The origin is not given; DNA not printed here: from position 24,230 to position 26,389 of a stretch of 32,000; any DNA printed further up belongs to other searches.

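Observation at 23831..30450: AT-rich, HIP1-free three-gene island of unassigned function: Cys-less AsnB-like enzyme, double-propeller BNR protein and sulfotransferase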

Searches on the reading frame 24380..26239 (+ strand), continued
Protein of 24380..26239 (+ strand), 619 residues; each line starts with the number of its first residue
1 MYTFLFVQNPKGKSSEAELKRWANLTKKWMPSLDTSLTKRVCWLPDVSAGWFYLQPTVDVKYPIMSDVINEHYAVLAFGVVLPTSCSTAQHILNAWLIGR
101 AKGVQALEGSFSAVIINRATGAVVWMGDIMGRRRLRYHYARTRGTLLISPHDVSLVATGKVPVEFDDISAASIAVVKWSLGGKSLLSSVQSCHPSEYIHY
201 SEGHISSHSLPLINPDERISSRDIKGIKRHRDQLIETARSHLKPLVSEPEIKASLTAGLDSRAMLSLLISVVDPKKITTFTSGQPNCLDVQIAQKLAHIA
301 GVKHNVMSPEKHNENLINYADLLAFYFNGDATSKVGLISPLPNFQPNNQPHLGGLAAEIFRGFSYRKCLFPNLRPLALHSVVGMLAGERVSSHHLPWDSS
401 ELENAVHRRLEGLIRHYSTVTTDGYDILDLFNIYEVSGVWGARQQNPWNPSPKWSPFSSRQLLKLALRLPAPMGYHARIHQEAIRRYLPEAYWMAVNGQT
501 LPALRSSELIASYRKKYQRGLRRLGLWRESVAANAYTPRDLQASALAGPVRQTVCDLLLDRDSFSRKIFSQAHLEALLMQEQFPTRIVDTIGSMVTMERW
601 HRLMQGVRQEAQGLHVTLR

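Call 28: search_protein_families(library=pfam, proteins=[L088:3334-4926:+, L088:5263-6207:+, L088:6309-7142:+, L088:7237-7920:+, L088:61-828:+, L090:2092-3003:-, L090:3155-5644:-, L091:2367-3434:-, L091:3993-4856:+, L093:893-1984:+], max_evalue=0.001)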
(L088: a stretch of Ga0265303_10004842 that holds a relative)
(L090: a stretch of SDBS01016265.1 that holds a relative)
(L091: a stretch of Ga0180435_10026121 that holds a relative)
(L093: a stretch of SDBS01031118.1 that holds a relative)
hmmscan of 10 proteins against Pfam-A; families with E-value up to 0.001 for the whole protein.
L088:3334-4926:+ (530 aa): 0 families

L088:5263-6207:+ (314 aa): 3 families
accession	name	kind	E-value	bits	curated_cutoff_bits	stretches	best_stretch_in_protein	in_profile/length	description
PF00535.33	Glycos_transf_2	-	2e-26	93.3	23.3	1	10-120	1-112/168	Glycosyl transferase family 2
PF13641.12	Glyco_tranf_2_3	-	4.4e-10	40.4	27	1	6-136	1-134/230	Glycosyltransferase like family 2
PF10111.15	Glyco_tranf_2_2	-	2.7e-06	27.5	27.3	1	10-199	1-204/276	Glycosyltransferase like family 2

L088:6309-7142:+ (277 aa): 2 families
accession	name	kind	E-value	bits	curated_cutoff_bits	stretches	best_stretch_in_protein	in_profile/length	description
PF01636.29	APH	-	1.9e-07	31.5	23.2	1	130-172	166-210/239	Phosphotransferase enzyme family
PF01633.27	Choline_kinase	-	4.7e-05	23.3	29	1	85-172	120-204/300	Choline/ethanolamine kinase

L088:7237-7920:+ (227 aa): 1 family
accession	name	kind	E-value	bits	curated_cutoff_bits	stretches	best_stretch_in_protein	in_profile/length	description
PF13578.12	Methyltransf_24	-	2.9e-13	51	26.3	1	73-180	2-105/105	Methyltransferase domain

L088:61-828:+ (255 aa): 1 family
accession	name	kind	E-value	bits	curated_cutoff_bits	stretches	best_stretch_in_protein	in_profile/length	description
PF00733.27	Asn_synthase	-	1.6e-39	137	21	1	3-243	39-257/354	Asparagine synthase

L090:2092-3003:- (303 aa): 1 family
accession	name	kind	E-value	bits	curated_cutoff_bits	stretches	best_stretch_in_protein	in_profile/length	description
PF07963.17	N_methyl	-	5.8e-07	29.3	21.2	1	18-42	2-26/27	Prokaryotic N-terminal methylation motif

L090:3155-5644:- (829 aa): 3 families
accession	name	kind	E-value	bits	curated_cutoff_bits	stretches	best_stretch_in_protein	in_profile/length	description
PF07676.18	PD40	-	1.6e-12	47.5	20.9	0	200-220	5-25/38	WD40-like Beta Propeller Repeat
PF13229.12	Beta_helix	-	2.8e-06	27.5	25.9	1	366-437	45-117/158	Right handed beta helix region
PF05048.19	NosD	-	0.00042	20.2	23.6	1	363-437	80-152/212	Periplasmic copper-binding protein (NosD)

L091:2367-3434:- (355 aa): 3 families
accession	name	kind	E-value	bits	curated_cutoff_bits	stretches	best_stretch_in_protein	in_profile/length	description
PF01609.27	DDE_Tnp_1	-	6.1e-12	46.1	23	1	194-344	16-197/200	Transposase DDE domain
PF05598.16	DUF772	-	3e-10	40.4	23.1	1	58-125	1-67/74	Transposase domain (DUF772)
PF13751.12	DDE_Tnp_1_6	-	0.00044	21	25.1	0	291-343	64-117/125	Transposase DDE domain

L091:3993-4856:+ (287 aa): 0 families

L093:893-1984:+ (363 aa): 16 families
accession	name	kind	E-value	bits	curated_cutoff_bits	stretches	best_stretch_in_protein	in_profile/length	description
PF13428.12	TPR_14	-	3.5e-17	61.6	23.5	1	40-74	10-44/44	Tetratricopeptide repeat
PF14559.12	TPR_19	-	4.5e-15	56.2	25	1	41-76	1-36/68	Tetratricopeptide repeat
PF07719.23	TPR_2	-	7.8e-15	54.1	27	1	218-250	1-33/34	Tetratricopeptide repeat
PF13432.12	TPR_16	-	5.7e-14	52.7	32.7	1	36-76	2-42/65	Tetratricopeptide repeat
PF13414.12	TPR_11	-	1.6e-13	50.6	26.8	1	42-74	5-37/42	TPR repeat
PF00515.34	TPR_1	-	1.6e-12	47.1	27.8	1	218-250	1-33/34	Tetratricopeptide repeat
PF13431.12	TPR_17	-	4.7e-12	45.6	24.4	1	53-90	1-33/34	Tetratricopeptide repeat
PF13181.12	TPR_8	-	2.7e-10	40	25.7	1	218-250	1-33/34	Tetratricopeptide repeat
PF23914.1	TPR_CcmH_CycH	-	1.1e-08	35.6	42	0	224-256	56-88/158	Cytochrome c-type biogenesis protein H TPR domain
PF13174.12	TPR_6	-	2.5e-07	31.3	26.3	0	38-63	7-32/33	Tetratricopeptide repeat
PF13424.12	TPR_12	-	2.9e-07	31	30.1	1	213-248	40-75/77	Tetratricopeptide repeat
PF24575.1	TPR_Slam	-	8e-06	26.7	35.2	0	37-75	53-91/104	Surface lipoprotein assembly modifier, N-terminal TPR repeats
PF13176.12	TPR_7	-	2.5e-05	24.4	27.9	0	221-250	2-31/36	Tetratricopeptide repeat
PF12895.13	ANAPC3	-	7.1e-05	23.4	27.2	0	30-76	22-67/82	Anaphase-promoting complex, cyclosome, subunit 3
PF13374.12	TPR_10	-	0.00023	21.5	27.5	0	220-247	4-31/42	Tetratricopeptide repeat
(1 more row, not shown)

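Call 36: predict_structure(alignment_id=A1)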
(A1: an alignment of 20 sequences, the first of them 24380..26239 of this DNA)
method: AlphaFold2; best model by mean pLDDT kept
length: 619 residues; sequences in the alignment: 20
mean_pLDDT: 86.7   pTM: 0.89
mean pLDDT of the five models: 86.7, 85.4, 85.4, 82.2, 81.3
residues with pLDDT >= 90: 328; 70-90: 224; 50-70: 56; < 50: 11
segments of 3 or more residues with pLDDT < 50: 367-369, 391-393, 505-507
pLDDT, mean of each block of 10 residues (from residue 1): 94 90 96 90 95 93 92 96 86 97 92 96 94 93 94 96 93 89 94 94 94 89 93 95 90 91 95 96 85 94 89 81 93 88 83 82 54 78 76 67 91 92 90 86 72 84 92 86 92 76 56 67 58 67 86 92 87 87 82 94 95 66
secondary structure, 60 per line:
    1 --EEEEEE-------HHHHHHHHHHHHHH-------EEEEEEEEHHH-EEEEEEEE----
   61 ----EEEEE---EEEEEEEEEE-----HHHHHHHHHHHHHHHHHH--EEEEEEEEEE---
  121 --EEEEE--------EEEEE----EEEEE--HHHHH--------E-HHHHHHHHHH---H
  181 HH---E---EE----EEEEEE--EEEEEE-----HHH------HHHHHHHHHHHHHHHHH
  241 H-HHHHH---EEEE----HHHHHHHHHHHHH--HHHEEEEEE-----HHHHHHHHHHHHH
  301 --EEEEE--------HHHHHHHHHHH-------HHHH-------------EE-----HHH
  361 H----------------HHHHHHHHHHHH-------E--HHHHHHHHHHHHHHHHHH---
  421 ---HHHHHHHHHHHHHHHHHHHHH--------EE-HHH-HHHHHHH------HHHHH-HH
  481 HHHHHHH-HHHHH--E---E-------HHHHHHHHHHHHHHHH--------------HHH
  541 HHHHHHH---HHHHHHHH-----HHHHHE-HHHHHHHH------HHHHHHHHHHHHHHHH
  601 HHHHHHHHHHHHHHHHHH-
elements in order: E3-8 H16-29 E37-44 E49-56 E65-69 E73-82 H88-105 E108-117 E123-127 E136-140 E145-149 H152-156 H167-176 E196-201 E204-209 H224-241 H243-247 E251-254 H259-271 E277-282 H288-300 E303-307 H316-326 H334-337 H358-361 H378-389 H400-417 H424-444 H460-466 H473-477 H479-487 H489-493 H508-523 H538-547 H551-558 H564-568 H571-578 H585-618
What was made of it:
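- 24380..26239 (+): Cassette 1: an AsnB-like protein of 619 aa. It has an Ntn-amidotransferase-like N-domain without the Cys nucleophile (conserved MYTF start) and a PP-loop synthetase-like C-domain. GC is 46%. The AF2 model has pLDDT 86.7 (call 36).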

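Call 41: fold_search(model_id=the predicted structure, library=pdb)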
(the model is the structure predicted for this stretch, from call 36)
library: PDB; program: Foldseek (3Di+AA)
matches with E <= 10: 1227; with E <= 0.001: 45
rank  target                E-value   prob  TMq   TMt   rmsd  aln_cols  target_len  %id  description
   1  7ylz_B                3.7e-17  1.00  0.64  0.69   6.2       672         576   12  Unliganded form of hydroxyamidotransferase TsnB9 (released 2023-05-31)
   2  7ylz_A                7.5e-17  1.00  0.63  0.67   7.0       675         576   14  Unliganded form of hydroxyamidotransferase TsnB9 (released 2023-05-31)
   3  1m1z_A                9.1e-15  1.00  0.46  0.58  13.4       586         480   13  BETA-LACTAM SYNTHETASE APO ENZYME (released 2002-10-23)
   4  1mb9_B                1.5e-14  1.00  0.46  0.56  12.8       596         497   13  BETA-LACTAM SYNTHETASE COMPLEXED WITH ATP (released 2002-10-23)
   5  1mbz_B                1.9e-14  1.00  0.47  0.57  12.7       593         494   13  BETA-LACTAM SYNTHETASE WITH TRAPPED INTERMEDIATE (released 2002-10-23)
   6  1mbz_A                2.5e-14  1.00  0.45  0.55  13.6       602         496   12  BETA-LACTAM SYNTHETASE WITH TRAPPED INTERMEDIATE (released 2002-10-23)
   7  1mc1_A                3.8e-14  1.00  0.48  0.58   9.9       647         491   11  BETA-LACTAM SYNTHETASE WITH PRODUCT (DGPC), AMP AND PPI (released 2002-10-23)
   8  1jgt_B                9.3e-14  1.00  0.45  0.55  12.7       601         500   13  CRYSTAL STRUCTURE OF BETA-LACTAM SYNTHETASE (released 2001-12-28)
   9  1jgt_A                1.1e-13  1.00  0.46  0.56  13.0       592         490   13  CRYSTAL STRUCTURE OF BETA-LACTAM SYNTHETASE (released 2001-12-28)
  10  1ct9_B                1.2e-13  1.00  0.49  0.59   8.6       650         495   13  CRYSTAL STRUCTURE OF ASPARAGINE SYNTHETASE B FROM ESCHERICHIA COLI (released 1999-12-15)
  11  1q15_A                1.5e-13  1.00  0.48  0.59  10.0       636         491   13  Carbapenam Synthetase (released 2003-11-04)
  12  1mb9_A                1.7e-13  1.00  0.45  0.56  13.2       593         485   13  BETA-LACTAM SYNTHETASE COMPLEXED WITH ATP (released 2002-10-23)
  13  1mc1_B                1.7e-13  1.00  0.46  0.56  12.7       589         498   14  BETA-LACTAM SYNTHETASE WITH PRODUCT (DGPC), AMP AND PPI (released 2002-10-23)
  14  1q15_D                2.3e-13  1.00  0.45  0.57  13.2       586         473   13  Carbapenam Synthetase (released 2003-11-04)
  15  1m1z_B                4.0e-13  1.00  0.45  0.55  13.7       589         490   13  BETA-LACTAM SYNTHETASE APO ENZYME (released 2002-10-23)
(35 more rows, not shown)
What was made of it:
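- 24380..26239 (+): Foldseek matches TsnB9, beta-lactam synthetase, AsnB and CarA at E 1e-17 to 1e-13 (call 41).
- On Asparagine synthetase B superfamily (fold level): Foldseek matches TsnB9, BLS, AsnB and CarA at E 4e-17 to 1e-13 over both domains (calls 36 and 41).
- The fold is confirmed (calls 36 and 41). It is a Cys-less AsnB paralogue with the same fold as beta-lactam synthetase and carbapenam synthetase (call 41).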

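Call 56: search_protein_families(library=pfam, proteins=[L086:12058-13524:+], max_evalue=0.001)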
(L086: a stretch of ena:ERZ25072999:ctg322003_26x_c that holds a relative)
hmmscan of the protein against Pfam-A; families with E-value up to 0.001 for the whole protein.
L086:12058-13524:+ (488 aa): 0 families

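Call 69: search_dna_similar(query=window:24380-26239:+, collection=plasmids, mode=protein, max_rows=10)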
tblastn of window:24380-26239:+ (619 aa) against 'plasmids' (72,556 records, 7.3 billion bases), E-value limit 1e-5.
No match.

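Call 83: search_protein_representatives(alignment_id=A1)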
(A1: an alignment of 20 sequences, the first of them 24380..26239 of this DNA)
Query: 20 sequences, 620 profile positions. Proteins with E-value up to 0.001 (for the whole library): 14382; up to 1e-10: 2447; up to 1e-30: 223. The best 150 are listed.
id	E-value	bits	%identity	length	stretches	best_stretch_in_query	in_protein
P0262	7.9e-249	843.8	-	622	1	1-617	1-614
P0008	2.5e-246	835.6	-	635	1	1-619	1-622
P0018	6.1e-246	834.3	-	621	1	1-617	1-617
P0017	1.0e-238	810.4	-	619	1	1-619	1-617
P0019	6.8e-226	768.1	-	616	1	1-619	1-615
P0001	3.0e-219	746.1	-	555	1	65-617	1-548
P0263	3.9e-201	686.3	-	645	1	1-613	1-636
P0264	2.7e-200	683.5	-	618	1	1-618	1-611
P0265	2.3e-198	677.1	-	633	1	1-616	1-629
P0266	2.9e-197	673.5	-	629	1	1-617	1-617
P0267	3.9e-197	673.1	-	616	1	1-613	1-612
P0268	4.7e-197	672.8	-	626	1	1-618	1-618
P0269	5.0e-197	672.7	-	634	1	1-613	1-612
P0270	3.7e-195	666.6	-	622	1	1-617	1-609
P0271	7.4e-192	655.6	-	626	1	8-616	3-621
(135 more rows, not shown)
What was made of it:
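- Closest known: Cys-less asparagine-synthetase-B paralogues. Different: The family forms its own group of at least 223 50%-identity clusters (call 83).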

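Call 90: list_cluster_members(proteins=[P0009, P0015, P0016, P0262, P0263, P0264, P0265, P0266, P0267, P0268])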
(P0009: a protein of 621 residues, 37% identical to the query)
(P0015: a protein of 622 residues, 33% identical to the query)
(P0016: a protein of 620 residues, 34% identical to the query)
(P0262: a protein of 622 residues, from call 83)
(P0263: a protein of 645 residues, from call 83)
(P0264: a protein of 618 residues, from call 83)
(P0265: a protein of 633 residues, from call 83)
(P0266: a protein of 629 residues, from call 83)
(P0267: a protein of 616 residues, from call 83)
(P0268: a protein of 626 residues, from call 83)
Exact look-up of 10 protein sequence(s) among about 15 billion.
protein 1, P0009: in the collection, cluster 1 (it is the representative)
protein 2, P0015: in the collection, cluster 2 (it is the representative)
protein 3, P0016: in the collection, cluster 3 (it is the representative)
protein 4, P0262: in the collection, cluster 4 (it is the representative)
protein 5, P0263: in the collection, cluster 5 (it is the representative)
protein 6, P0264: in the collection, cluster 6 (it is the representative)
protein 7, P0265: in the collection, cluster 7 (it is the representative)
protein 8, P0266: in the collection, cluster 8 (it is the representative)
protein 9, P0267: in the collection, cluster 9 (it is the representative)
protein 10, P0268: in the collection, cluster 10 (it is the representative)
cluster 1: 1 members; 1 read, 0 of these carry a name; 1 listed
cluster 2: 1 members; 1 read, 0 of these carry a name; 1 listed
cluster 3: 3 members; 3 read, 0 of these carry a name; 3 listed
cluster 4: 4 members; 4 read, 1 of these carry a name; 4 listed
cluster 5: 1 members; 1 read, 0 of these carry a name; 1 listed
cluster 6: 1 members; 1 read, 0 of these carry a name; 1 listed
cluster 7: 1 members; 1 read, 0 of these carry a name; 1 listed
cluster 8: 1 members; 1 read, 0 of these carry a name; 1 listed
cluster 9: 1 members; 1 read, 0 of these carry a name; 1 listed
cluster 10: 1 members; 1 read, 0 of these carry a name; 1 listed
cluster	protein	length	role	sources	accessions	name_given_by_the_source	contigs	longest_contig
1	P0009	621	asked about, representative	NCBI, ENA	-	-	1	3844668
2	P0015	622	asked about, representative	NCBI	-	-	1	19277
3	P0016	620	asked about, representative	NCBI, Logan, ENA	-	-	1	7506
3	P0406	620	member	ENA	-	-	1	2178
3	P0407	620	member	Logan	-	-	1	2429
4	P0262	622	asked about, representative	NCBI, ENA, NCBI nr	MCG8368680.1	MAG: hypothetical protein MJA27_35760 [Pseudanabaenales cyanobacterium] | hypothetical protein [Pseudanabaenales cyanobacterium]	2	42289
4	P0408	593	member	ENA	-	-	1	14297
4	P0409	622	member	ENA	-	-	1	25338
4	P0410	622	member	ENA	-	-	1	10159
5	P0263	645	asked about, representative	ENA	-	-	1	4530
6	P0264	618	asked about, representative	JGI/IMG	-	-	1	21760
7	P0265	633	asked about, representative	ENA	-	-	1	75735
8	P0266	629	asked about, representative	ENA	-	-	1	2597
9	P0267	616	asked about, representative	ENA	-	-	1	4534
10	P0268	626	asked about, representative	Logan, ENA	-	-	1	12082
